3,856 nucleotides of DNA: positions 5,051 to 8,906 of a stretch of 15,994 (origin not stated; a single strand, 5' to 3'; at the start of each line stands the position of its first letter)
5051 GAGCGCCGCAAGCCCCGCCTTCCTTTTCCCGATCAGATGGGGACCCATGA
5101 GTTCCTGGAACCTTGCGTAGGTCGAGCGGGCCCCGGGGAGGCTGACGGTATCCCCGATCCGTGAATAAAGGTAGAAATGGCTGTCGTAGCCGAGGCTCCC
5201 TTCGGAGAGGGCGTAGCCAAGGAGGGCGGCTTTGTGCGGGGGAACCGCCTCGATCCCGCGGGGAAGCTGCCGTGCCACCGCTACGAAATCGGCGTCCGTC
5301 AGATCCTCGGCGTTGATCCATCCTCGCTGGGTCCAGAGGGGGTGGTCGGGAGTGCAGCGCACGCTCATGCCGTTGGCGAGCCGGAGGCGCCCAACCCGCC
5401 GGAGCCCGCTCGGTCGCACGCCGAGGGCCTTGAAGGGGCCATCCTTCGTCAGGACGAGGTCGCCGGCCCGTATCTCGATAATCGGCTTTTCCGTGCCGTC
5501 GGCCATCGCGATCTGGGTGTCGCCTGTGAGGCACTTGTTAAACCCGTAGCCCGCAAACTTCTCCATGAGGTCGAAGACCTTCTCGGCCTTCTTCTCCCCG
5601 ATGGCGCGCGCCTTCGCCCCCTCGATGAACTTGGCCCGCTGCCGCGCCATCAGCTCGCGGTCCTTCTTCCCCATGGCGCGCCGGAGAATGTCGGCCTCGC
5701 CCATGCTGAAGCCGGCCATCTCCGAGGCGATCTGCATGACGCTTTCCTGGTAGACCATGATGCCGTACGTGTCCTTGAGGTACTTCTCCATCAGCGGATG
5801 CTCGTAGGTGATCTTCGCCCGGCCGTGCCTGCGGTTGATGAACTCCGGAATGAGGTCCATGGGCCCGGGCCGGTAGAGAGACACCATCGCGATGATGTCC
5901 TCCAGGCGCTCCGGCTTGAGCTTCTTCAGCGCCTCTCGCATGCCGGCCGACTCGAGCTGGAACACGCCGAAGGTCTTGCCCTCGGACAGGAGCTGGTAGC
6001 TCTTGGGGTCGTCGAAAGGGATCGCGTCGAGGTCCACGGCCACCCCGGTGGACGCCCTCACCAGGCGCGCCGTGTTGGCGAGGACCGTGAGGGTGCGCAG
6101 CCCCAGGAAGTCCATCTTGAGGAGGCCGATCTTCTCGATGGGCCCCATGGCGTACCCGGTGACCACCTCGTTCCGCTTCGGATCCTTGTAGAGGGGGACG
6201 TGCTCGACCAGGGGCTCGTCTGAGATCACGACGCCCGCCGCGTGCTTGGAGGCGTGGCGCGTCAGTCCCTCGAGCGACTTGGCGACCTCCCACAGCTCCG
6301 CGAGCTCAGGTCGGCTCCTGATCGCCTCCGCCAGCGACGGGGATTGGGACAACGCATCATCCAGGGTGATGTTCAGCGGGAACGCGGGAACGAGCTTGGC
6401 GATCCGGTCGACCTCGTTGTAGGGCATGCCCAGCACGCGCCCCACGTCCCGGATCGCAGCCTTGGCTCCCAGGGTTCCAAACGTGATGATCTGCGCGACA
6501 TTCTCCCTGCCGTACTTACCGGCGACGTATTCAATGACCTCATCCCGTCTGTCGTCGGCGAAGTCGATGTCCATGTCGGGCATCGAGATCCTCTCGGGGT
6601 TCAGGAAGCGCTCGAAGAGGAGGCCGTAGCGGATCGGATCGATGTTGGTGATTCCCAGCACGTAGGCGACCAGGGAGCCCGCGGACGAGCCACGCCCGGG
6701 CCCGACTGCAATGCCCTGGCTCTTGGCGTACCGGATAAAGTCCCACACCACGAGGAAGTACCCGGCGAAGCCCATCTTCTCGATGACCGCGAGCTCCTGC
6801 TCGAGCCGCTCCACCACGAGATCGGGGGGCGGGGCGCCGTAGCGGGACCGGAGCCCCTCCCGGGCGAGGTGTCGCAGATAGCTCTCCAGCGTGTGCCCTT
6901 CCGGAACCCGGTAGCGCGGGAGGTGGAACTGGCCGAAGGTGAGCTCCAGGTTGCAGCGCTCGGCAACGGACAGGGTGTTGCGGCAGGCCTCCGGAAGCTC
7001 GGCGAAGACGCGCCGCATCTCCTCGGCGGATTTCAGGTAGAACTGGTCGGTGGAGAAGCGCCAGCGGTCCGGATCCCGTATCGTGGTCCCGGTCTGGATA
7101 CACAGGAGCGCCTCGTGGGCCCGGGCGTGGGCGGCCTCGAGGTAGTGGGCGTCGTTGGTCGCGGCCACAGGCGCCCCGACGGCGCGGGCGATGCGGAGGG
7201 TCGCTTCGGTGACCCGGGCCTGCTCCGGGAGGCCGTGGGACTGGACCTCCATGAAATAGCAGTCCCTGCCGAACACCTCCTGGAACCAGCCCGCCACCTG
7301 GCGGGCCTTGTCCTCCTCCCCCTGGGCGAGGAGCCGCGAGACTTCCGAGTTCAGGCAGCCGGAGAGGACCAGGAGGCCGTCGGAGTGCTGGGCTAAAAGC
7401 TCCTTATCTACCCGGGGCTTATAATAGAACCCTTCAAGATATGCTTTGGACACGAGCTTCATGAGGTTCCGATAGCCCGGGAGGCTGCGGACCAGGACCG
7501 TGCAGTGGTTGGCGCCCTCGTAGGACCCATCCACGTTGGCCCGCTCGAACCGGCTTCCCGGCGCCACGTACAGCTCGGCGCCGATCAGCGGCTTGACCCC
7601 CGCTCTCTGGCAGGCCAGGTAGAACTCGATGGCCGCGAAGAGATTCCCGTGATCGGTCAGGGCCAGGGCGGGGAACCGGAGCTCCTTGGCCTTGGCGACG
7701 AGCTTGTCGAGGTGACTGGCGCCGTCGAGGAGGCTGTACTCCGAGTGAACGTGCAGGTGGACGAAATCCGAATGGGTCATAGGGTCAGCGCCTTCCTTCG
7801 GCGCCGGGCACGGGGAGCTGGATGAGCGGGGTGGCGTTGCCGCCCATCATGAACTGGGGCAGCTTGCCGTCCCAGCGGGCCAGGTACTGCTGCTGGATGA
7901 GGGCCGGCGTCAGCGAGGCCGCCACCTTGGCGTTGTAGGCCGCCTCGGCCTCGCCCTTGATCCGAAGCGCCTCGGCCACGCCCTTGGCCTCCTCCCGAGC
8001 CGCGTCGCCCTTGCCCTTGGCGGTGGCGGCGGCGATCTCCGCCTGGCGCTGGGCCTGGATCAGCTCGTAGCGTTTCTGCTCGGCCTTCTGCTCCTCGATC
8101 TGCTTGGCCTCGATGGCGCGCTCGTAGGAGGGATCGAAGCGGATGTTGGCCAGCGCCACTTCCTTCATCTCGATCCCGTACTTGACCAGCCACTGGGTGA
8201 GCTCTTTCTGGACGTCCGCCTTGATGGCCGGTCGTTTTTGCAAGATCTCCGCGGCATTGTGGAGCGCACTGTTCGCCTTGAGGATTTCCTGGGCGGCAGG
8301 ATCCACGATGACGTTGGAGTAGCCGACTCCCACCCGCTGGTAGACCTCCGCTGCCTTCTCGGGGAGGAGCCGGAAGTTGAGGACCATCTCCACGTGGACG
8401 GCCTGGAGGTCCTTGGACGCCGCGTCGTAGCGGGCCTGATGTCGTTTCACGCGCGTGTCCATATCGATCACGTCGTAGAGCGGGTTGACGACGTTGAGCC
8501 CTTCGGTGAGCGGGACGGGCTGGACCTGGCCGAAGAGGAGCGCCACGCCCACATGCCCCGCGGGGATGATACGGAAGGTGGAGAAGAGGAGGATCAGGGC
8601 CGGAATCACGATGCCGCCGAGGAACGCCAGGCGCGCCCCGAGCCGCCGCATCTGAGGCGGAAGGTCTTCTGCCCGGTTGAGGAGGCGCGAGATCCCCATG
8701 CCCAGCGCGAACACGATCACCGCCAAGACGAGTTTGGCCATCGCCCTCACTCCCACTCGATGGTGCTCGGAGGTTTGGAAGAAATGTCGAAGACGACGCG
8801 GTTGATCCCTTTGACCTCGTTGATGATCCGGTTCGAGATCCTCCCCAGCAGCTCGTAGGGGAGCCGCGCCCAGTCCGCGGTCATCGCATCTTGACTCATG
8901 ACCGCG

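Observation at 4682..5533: DnaE intein at the GFNK|SHG site with a decayed homing-endonuclease core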

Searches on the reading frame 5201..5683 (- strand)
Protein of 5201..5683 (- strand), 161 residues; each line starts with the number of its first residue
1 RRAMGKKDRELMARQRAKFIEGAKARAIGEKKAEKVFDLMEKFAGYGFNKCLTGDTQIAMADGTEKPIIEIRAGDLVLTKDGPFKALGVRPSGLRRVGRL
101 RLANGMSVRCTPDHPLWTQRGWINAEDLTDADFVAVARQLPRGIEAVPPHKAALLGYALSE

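Call 40: search_protein_representatives(protein=window:5201-5683:-)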
Query: 161 residues. Proteins with E-value up to 0.001 (for the whole library): 7009; up to 1e-10: 458; up to 1e-30: 10. The best 150 are listed.
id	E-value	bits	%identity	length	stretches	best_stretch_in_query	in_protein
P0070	4.4e-71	254.1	71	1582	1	1-161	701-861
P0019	7.3e-59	214.4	74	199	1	1-129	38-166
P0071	1.2e-55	203.9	69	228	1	4-137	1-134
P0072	2.8e-53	196.2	65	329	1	1-147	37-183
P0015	8.1e-50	185.0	72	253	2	92-161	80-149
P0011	4.7e-38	146.8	73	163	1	45-137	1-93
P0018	2.6e-37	144.4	58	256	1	30-161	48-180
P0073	1.1e-34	135.8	64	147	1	9-110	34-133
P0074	1.0e-32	129.4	70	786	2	106-161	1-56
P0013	2.1e-31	125.2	73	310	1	60-137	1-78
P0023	2.9e-29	118.2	66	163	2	11-96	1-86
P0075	1.2e-26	109.7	40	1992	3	22-160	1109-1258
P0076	1.5e-25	106.1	36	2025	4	38-157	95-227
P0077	7.4e-25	103.9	36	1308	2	1-128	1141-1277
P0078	1.7e-24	102.7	34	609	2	1-123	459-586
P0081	3.6e-24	101.6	42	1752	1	1-161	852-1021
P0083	9.0e-24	100.4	48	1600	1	1-161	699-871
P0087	1.4e-22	96.5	43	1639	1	1-160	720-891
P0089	1.6e-22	96.3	42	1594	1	1-161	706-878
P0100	1.4e-20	90.0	40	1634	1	1-161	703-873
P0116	1.9e-18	83.1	40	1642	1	1-159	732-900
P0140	5.2e-17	78.4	39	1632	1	1-161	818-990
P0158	4.5e-16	75.3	35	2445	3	1-62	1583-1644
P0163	6.9e-16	74.7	36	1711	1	1-160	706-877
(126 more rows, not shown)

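Call 42: list_cluster_members(proteins=[P0070, P0081, P0083, P0087, P0089, P0100, P0116, P0140, P0163, P0158])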
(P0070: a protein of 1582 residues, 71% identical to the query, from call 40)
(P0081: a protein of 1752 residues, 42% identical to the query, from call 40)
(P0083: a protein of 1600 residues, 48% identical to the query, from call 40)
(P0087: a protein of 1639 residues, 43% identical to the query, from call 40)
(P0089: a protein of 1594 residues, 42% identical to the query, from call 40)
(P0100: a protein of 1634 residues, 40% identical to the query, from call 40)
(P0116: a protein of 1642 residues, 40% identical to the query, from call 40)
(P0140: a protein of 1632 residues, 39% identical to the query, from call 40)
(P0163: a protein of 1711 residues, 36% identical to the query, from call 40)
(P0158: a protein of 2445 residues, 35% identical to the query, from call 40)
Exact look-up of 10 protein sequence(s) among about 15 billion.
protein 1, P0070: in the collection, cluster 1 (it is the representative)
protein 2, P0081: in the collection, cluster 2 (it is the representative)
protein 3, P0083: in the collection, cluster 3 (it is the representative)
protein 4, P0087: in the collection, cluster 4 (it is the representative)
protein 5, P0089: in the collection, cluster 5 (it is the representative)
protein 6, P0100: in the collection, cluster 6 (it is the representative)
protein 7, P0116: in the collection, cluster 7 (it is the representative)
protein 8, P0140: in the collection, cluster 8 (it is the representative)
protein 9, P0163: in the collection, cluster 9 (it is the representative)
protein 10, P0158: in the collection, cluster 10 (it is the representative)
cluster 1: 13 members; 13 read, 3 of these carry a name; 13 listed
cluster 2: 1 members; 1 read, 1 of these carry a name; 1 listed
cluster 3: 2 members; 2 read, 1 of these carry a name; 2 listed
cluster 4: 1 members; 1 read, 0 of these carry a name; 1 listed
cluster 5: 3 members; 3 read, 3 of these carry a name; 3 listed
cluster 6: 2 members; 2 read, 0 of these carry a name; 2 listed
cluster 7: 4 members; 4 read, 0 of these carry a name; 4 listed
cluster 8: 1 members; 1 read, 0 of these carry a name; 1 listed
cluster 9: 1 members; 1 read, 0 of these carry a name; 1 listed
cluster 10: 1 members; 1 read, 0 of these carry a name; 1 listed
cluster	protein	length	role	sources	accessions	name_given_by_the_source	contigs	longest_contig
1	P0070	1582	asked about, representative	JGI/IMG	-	DNA polymerase-3 subunit alpha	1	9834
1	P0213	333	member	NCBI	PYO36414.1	MAG: DNA polymerase III subunit alpha, partial [Candidatus Rokuibacteriota bacterium]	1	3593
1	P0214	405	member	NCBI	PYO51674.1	MAG: DNA polymerase III subunit alpha, partial [Candidatus Rokuibacteriota bacterium]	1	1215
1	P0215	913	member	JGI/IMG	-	-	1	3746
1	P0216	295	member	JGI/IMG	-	-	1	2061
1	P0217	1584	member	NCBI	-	-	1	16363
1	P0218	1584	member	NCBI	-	-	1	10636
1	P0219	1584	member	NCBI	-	-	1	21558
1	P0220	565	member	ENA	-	-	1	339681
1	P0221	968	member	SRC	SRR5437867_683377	-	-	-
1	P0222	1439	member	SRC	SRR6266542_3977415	-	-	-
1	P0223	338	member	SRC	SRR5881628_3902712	-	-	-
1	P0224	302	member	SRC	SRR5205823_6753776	-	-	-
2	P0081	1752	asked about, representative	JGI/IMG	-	DNA polymerase III subunit alpha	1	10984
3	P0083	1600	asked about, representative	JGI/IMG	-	DNA polymerase-3 subunit alpha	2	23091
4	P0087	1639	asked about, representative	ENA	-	-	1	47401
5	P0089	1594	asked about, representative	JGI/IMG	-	DNA polymerase-3 subunit alpha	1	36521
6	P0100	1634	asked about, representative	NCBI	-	-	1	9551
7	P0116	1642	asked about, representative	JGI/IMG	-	-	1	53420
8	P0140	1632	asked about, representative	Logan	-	-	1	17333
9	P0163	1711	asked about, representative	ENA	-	-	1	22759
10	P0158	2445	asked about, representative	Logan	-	-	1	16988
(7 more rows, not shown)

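Call 58: find_encoding_contigs(protein=P0116, flank=1000, max_places=3)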
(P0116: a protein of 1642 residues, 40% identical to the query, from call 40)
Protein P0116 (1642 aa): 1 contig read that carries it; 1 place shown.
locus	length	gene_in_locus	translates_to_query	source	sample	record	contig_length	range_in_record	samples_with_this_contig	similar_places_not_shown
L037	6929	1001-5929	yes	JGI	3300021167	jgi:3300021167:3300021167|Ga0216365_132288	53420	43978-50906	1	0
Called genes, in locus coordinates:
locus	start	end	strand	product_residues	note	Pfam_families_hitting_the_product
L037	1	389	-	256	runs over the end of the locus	-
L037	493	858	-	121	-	-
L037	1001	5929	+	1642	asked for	PF02811:PHP, PF07733:DNA_pol3_alpha, PF17657:DNA_pol3_finger, PF14890:Intein_splicing, PF14528:LAGLIDADG_3, PF14579:HHH_6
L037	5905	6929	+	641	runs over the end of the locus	PF08439:Peptidase_M3_N, PF01432:Peptidase_M3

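Call 63: search_dna_similar(query=window:5201-5683:-, collection=phages, mode=protein, max_rows=15)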
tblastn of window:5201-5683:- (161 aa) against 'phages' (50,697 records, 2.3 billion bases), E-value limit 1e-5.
Records with a match: 60; places in all: 60; records where one place covers at least 80% of the query: 0.
Best place of each record, by identity: 60-80% 4; <60% 56.
By first word of the organism name: Dickeya 17; Mycobacterium 11; Listeria 6; Pseudomonas 5; Gordonia 4; Bacteriophage 3; Salmonella 3; Acinetobacter 2; Stenotrophomonas 2; Streptomyces 2; and 5 more.
By host as written in the record: Mycobacterium smegmatis mc2 155 11; Dickeya solani 10; - 6; Listeria monocytogenes 6; Pectobacterium sp. and Dickeya sp. 3; Gordonia terrae 3612 2; Gordonia terrae NRRL B-16283 2; Pseudomonas syringae pv. avii 2; and 15 more.
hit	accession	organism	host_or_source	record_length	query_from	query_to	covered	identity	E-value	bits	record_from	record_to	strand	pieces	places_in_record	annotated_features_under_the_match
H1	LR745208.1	uncultured phage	metagenomic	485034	35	161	79%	34.3%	4e-9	60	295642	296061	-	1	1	record has no annotation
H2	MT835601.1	Bacteriophage sp.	human fecal samples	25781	1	128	80%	29.0%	6e-8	56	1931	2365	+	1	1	record has no annotation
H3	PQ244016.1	Mycobacterium phage Blubba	Mycobacterium smegmatis mc2 155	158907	50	146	60%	36.3%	9e-9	59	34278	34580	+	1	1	79: portal protein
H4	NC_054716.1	Mycobacterium phage Cane17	Mycobacterium smegmatis mc2 155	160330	50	146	60%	35.3%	3e-8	57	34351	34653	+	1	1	79: portal protein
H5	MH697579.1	Mycobacterium phage Cane17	Mycobacterium smegmatis mc2 155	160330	50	146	60%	35.3%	3e-8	57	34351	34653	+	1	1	79: portal protein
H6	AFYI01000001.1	Salmonella enterica subsp. enterica serovar Infantis str. ...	Homo sapiens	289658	1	51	32%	64.7%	7e-11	65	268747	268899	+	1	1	DNA polymerase III subunit alpha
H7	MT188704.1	Mesorhizobium phage Cp1R7A-A1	Mesorhizobium loti R7ANS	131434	45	140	60%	34.0%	3e-9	60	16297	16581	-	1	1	putative terminase large subunit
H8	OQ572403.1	Pseudomonas phage Y1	Pseudomonas aeruginosa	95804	1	50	31%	64.0%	1e-10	64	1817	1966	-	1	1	record has no annotation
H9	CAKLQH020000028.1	Acinetobacter phage MD-2021a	not known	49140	1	51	32%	60.8%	3e-11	66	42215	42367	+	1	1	dnaE: DNA polymerase III subunit alpha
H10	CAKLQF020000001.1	Acinetobacter phage MD-2021a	not known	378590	1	51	32%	60.8%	3e-11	66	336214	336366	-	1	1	dnaE: DNA polymerase III subunit alpha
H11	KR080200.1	Mycobacterium phage AlanGrant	Mycobacterium smegmatis mc2 155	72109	50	128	49%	36.4%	2e-6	52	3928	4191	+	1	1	5: terminase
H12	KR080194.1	Mycobacterium phage Vincenzo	Mycobacterium smegmatis mc2 155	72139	50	128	49%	36.4%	2e-6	52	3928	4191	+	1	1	5: terminase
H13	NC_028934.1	Mycobacterium phage Vincenzo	Mycobacterium smegmatis mc2 155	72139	50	128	49%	36.4%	2e-6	52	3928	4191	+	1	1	5: terminase large subunit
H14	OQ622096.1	Vibrio phage 13VV501A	Vibrio vulnificus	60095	49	140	57%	31.1%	1e-8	58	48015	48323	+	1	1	P-loop containing nucleoside triphosphate hydrolase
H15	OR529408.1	Stenotrophomonas phage BUCTxx99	Stenotrophomonas maltophilia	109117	1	58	36%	49.2%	4e-8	57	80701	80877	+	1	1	DNA polymerase III subunit alpha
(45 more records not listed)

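Call 64: search_dna_similar(query=window:5201-5683:-, collection=plasmids, mode=protein, max_rows=15)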
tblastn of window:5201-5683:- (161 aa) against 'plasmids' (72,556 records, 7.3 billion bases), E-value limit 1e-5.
Records with a match: 102; places in all: 102; records where one place covers at least 80% of the query: 0.
Best place of each record, by identity: 60-80% 28; <60% 74.
By first word of the organism name: Acinetobacter 42; Escherichia 9; Pseudomonas 4; Vibrio 4; Azospirillum 4; Sinorhizobium 4; Bosea 2; Enterobacter 2; Ruegeria 2; Proteus 2; and 24 more.
By predicted mobility (MOB-suite, as given by PLSDB): non-mobilizable 84; mobilizable 17; conjugative 1.
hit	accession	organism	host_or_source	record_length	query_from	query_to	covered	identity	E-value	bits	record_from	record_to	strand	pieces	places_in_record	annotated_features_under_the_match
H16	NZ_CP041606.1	Streptomyces sp. S1D4-14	Isolated strain,Microscale soil grain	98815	22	123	63%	37.3%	1e-6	54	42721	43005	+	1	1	none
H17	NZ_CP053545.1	Paenarthrobacter sp. YJN-5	cell culture,soil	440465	46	161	72%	32.5%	9e-8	57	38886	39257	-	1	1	dnaE: DNA polymerase III subunit alpha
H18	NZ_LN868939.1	Nocardia farcinica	not known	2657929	51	146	60%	36.2%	7e-6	52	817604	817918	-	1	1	none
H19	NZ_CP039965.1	Pseudorhodobacter turbinis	single bacterial isolate,Turban shell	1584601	1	51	32%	67.3%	5e-11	67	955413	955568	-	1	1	record has no annotation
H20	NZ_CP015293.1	Cereibacter sphaeroides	Cereibacter sphaeroides 2.4.1,single ...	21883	1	51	32%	67.3%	9e-11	66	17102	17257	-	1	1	dnaE: DNA polymerase III subunit alpha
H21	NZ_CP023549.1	Rhodobacter sp. CZR27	cell culture,paddy soil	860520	1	50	31%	68.6%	6e-11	66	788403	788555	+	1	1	dnaE: DNA polymerase III subunit alpha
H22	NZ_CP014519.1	Sinomonas atrocyanea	cell culture,contaminant from air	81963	52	159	67%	31.4%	4e-6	52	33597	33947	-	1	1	RHS repeat-associated core domain-containing protein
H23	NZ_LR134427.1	Legionella adelaidensis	environmental,Cooling tower water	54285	1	50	31%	66.0%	3e-11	67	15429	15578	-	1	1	dnaE: DNA polymerase III subunit alpha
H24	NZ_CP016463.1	Bosea sp. RAC05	Microbial isolate,Algal phycosphere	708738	1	51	32%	62.7%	3e-11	67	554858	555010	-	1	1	dnaE: DNA polymerase III subunit alpha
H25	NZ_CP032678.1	Pseudomonas sp. Leaf58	Arabidopsis,whole organism,phyllosphere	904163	1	51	32%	62.7%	1e-10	66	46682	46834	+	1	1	dnaE: DNA polymerase III subunit alpha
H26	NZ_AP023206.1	Escherichia coli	Homo sapiens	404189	1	51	32%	62.7%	2e-10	65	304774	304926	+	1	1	dnaE: DNA polymerase III subunit alpha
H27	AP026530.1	Escherichia coli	whole organism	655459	1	51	32%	62.7%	2e-10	65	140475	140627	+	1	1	dnaE: DNA polymerase III subunit alpha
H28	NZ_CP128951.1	Escherichia coli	-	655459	1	51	32%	62.7%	2e-10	65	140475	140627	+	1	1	dnaE: DNA polymerase III subunit alpha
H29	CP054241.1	Escherichia coli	Homo sapiens,bone infection of foot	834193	1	51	32%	62.7%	2e-10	65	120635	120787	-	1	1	dnaE: DNA polymerase III subunit alpha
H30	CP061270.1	Escherichia coli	Sheep,cell culture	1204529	1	51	32%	62.7%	2e-10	65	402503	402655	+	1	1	dnaE: DNA polymerase III subunit alpha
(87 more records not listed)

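Call 65: get_annotated_region(hit=H17, flank=3000)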
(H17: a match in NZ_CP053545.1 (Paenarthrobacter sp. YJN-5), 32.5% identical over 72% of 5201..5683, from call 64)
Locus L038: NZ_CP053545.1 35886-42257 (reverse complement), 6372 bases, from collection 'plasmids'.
description: Paenarthrobacter sp. YJN-5 plasmid pYJN5-1, complete sequence
organism: Paenarthrobacter sp. YJN-5 (NCBI taxid 2735316)
taxonomy: Bacteria; Actinomycetota; Actinomycetes; Micrococcales; Micrococcaceae; Paenarthrobacter; Paenarthrobacter sp. YJN-5
host: -; source: cell culture,soil; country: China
typing (MOB-suite, as given by PLSDB): non-mobilizable
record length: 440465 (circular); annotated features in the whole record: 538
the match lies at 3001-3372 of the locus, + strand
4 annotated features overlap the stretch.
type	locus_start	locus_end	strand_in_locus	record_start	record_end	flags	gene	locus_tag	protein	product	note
CDS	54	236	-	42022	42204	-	-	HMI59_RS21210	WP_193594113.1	hypothetical protein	-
CDS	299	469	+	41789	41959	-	-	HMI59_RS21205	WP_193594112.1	hypothetical protein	-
CDS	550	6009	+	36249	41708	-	dnaE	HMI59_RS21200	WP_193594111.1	DNA polymerase III subunit alpha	GO:0006260 - DNA replication [Evidence IEA]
CDS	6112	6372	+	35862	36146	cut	-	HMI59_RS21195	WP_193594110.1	hypothetical protein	-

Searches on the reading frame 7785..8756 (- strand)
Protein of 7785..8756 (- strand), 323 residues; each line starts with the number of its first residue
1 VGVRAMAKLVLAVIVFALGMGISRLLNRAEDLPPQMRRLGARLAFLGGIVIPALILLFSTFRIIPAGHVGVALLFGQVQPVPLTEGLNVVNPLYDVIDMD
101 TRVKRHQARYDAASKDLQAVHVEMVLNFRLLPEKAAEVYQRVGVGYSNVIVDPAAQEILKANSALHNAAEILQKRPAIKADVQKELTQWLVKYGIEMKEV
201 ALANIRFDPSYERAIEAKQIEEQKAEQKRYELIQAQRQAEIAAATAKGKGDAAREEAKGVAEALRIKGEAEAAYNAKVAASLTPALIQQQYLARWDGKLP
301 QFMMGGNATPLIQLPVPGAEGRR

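Call 49: search_protein_families(library=pfam, proteins=[window:7785-8756:-], max_evalue=0.001)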
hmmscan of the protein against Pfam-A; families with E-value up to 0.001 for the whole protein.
window:7785-8756:- (323 aa): 1 family
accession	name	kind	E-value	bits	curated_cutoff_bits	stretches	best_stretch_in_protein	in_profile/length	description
PF01145.31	Band_7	-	3.8e-28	99.1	23.6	1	63-238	2-175/176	SPFH domain / Band 7 family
